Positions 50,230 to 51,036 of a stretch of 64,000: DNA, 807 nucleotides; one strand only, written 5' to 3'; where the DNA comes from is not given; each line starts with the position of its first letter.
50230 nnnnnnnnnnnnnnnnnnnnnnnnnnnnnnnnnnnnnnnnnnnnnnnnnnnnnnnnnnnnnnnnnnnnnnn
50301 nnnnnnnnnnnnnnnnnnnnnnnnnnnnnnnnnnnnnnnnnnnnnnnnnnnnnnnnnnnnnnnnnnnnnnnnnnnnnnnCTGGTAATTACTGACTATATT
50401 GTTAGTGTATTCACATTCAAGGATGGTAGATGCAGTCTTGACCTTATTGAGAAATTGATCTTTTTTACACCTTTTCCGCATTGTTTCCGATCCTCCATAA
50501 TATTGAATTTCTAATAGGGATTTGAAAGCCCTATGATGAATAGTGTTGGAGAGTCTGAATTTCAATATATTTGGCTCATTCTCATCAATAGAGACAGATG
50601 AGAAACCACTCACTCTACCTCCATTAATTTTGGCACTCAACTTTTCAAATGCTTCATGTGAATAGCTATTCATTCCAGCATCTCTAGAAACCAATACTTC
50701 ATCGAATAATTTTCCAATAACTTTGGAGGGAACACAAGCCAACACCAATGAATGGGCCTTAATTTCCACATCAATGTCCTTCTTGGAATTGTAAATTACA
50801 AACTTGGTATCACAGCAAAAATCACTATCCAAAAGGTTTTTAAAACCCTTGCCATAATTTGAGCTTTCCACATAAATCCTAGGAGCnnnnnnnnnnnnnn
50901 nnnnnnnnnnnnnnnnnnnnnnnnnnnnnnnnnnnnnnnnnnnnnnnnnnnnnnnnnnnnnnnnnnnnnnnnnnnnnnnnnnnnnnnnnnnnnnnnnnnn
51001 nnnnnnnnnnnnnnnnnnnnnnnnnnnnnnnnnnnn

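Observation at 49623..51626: RhoBTB orthologue lacking the DTAGQE switch-II residues and ending in a polybasic region plus CAAX box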

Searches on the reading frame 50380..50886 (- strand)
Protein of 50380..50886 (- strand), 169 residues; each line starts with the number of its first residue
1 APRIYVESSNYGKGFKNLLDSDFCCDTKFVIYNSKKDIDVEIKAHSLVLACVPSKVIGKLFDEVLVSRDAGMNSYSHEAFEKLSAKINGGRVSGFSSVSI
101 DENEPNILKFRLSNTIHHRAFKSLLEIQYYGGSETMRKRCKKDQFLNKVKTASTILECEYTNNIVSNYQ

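Call 36: search_protein_families(library=pfam, proteins=[window:50380-50886:-], max_evalue=10)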
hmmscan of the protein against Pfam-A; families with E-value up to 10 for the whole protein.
seq(169 aa): 2 families
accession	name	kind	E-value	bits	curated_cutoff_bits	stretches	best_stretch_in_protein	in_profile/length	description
PF00651.37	BTB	-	0.0018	18.9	20.5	1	15-64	1-44/110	BTB/POZ domain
PF21935.1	TetR_C_45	-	0.04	14.9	27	1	35-63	66-94/115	Tetracyclin repressor-like, C-terminal domain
